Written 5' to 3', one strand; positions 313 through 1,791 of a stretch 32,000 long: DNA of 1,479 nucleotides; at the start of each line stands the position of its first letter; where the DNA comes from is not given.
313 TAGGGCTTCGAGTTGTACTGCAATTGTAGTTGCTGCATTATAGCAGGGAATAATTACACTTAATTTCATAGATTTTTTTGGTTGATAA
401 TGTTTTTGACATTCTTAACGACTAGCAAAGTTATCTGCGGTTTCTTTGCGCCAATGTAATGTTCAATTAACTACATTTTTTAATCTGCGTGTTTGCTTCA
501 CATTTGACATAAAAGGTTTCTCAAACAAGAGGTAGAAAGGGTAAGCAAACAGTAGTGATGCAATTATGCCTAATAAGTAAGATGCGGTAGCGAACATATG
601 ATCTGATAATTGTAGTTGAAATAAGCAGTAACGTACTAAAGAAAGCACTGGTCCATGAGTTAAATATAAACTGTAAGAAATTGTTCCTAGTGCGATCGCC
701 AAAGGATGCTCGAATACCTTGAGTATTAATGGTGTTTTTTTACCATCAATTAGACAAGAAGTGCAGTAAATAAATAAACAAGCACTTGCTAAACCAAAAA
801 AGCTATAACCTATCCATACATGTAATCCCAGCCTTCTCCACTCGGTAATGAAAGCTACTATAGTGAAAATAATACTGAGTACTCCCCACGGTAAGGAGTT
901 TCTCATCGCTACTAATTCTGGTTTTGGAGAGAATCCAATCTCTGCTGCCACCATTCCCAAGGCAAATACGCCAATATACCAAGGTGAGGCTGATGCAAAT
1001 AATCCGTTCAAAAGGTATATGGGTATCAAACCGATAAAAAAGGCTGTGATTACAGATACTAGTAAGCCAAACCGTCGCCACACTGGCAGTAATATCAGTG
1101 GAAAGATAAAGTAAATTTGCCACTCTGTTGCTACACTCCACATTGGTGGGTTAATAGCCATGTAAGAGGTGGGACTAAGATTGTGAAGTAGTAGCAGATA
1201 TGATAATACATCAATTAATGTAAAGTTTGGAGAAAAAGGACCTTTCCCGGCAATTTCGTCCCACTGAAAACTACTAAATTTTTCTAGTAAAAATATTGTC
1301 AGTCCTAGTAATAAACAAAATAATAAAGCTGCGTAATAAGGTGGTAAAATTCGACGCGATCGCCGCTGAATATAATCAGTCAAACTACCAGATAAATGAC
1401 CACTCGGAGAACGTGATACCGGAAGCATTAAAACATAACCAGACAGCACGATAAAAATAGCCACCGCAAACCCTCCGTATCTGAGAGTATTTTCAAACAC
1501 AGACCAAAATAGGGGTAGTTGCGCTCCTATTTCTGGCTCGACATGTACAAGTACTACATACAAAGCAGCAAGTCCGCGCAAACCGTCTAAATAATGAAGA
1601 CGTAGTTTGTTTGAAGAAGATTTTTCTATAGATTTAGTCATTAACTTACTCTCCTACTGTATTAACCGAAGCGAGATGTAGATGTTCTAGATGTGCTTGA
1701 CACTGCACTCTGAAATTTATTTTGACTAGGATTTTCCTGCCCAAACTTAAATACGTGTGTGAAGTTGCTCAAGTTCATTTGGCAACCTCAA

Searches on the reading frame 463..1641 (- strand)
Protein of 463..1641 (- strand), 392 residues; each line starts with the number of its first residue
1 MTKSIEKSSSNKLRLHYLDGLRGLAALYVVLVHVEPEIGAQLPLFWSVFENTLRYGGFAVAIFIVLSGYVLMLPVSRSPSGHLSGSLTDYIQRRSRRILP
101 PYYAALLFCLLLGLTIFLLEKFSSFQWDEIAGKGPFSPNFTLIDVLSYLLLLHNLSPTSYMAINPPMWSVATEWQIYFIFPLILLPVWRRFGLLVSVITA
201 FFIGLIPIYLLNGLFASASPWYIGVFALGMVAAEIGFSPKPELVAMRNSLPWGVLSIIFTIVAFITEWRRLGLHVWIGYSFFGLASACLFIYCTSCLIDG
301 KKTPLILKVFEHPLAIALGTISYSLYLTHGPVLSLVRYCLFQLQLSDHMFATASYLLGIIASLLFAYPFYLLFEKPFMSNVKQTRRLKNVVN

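Call 63: search_protein_families(library=pfam, proteins=[window:463-1641:-], max_evalue=0.001)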
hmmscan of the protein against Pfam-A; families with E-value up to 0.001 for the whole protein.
window:463-1641:- (392 aa): 1 family
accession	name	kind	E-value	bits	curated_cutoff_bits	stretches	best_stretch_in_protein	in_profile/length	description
PF01757.29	Acyl_transf_3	-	9.9e-33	114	31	1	16-370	2-325/326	Acyltransferase domain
